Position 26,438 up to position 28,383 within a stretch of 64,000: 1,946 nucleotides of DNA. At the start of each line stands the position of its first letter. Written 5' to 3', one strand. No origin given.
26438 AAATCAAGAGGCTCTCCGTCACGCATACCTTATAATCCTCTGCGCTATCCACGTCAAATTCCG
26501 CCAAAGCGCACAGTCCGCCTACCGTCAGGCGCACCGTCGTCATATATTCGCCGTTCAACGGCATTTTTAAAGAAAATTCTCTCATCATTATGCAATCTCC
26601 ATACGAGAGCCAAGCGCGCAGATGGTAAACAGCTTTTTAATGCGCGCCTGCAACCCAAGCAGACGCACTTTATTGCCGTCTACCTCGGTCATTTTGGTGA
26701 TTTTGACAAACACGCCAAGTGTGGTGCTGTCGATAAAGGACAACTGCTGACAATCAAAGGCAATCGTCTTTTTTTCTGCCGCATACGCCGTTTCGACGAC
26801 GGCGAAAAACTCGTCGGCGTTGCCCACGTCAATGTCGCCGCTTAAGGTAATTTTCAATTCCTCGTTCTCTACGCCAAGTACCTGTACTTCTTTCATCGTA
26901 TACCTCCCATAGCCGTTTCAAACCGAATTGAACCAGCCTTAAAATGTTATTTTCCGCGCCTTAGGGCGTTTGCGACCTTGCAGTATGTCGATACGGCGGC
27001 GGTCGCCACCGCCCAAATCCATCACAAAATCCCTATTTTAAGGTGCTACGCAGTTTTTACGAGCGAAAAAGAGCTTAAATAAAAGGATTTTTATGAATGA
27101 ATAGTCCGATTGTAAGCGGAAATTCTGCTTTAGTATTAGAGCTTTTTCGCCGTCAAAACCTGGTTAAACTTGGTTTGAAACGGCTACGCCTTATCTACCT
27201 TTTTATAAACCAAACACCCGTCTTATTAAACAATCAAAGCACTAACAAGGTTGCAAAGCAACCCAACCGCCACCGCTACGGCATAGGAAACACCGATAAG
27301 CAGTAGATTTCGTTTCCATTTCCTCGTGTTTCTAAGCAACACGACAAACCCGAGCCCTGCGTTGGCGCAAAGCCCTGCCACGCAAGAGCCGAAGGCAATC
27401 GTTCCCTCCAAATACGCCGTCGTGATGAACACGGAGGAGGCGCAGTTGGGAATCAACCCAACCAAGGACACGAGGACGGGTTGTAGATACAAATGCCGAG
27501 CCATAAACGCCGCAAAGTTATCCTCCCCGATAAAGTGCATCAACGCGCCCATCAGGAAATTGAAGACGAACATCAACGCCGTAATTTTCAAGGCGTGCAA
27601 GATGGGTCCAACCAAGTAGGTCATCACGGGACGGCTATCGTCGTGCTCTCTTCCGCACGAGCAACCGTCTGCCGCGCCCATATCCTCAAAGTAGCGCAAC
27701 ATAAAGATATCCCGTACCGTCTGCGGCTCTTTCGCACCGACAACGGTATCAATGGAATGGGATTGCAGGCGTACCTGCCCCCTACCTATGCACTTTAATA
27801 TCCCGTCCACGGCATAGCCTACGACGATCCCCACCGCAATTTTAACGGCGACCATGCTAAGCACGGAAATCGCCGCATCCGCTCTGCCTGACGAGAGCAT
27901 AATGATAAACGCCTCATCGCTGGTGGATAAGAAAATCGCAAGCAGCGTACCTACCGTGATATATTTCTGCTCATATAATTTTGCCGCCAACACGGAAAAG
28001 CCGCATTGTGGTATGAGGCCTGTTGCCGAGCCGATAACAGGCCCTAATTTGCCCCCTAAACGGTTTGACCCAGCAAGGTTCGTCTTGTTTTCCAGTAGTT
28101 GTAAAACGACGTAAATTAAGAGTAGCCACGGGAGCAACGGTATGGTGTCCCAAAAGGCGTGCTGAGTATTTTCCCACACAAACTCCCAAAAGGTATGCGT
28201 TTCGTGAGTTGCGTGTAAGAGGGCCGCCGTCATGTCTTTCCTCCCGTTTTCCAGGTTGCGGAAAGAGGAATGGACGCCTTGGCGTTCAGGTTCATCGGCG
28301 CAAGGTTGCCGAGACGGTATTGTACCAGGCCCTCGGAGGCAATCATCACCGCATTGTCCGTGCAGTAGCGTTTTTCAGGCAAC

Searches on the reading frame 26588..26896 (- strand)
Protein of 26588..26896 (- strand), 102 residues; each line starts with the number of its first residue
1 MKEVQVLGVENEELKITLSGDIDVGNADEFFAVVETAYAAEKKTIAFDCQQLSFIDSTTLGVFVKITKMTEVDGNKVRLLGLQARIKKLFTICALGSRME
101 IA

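Call 25: find_encoding_contigs(protein=window:26588-26896:-, flank=1500, max_places=10)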
Protein window:26588-26896:- (102 aa): 7 contigs read that carry it; 5 places shown.
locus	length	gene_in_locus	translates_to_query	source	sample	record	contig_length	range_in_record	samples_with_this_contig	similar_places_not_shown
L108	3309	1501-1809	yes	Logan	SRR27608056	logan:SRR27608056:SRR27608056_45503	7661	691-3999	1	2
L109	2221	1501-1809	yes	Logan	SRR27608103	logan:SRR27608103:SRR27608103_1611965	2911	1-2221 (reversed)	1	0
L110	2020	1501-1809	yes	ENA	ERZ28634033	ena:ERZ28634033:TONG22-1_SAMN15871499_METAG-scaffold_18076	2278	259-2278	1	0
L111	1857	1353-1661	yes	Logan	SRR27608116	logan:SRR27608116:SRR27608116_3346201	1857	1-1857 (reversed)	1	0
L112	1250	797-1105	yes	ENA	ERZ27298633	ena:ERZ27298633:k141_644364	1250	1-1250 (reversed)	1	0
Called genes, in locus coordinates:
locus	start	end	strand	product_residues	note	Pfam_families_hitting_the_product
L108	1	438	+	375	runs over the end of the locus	?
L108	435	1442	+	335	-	PF11449:ArsP_2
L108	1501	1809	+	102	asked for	PF01740:STAS, PF13466:STAS_2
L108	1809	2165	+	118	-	-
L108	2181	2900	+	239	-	PF04542:Sigma70_r2, PF04539:Sigma70_r3, PF08281:Sigma70_r4_2 (faint), PF04545:Sigma70_r4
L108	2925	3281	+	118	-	PF13581:HATPase_c_2 (weak)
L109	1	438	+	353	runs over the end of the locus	PF00814:TsaD, PF22521:HypF_C_2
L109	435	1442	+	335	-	PF11449:ArsP_2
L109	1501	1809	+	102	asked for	PF01740:STAS, PF13466:STAS_2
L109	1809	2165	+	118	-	-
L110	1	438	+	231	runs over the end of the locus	?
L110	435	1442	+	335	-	PF11449:ArsP_2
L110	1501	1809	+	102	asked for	PF01740:STAS, PF13466:STAS_2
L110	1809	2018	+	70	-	?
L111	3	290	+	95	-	?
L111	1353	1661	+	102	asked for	PF01740:STAS, PF13466:STAS_2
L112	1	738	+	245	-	?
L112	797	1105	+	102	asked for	PF01740:STAS, PF13466:STAS_2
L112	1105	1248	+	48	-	?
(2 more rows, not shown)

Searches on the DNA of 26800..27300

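Call 7: search_rna_families(source=window, start=26800, end=27300, threshold=evalue, max_evalue=10)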
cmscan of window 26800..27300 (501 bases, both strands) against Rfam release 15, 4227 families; matches with E-value up to 10: 3.
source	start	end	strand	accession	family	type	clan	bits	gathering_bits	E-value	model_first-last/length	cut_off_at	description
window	27026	27091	-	RF03616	MIR1888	Gene; miRNA;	-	16.1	72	3.8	1-101/101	no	MIR1888 microRNA precursor family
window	26997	27013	-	RF01074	RF_site1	Cis-reg; frameshift_element;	-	14.7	40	5.5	13-29/40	no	Putative RNA-dependent RNA polymerase ribosomal frameshift site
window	26912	26971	+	RF02240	Xoo1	Gene; sRNA;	-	14.3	70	8.3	1-95/95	no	Xanthomonadaceae sRNA Xoo1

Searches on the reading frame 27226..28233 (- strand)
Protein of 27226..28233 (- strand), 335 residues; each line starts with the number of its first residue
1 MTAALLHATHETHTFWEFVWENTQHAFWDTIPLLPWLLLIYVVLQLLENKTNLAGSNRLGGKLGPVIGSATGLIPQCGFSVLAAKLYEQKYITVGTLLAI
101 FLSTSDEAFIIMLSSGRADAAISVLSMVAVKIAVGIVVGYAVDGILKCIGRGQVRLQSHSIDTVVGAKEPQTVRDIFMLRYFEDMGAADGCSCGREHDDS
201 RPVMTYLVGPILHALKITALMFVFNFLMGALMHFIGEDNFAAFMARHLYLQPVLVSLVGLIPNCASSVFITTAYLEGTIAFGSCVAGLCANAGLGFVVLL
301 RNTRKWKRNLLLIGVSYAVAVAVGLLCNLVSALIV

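Call 33: find_encoding_contigs(protein=window:27226-28233:-, flank=1000, max_places=10)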
Protein window:27226-28233:- (335 aa): no gene with exactly this product is on record in the collection.
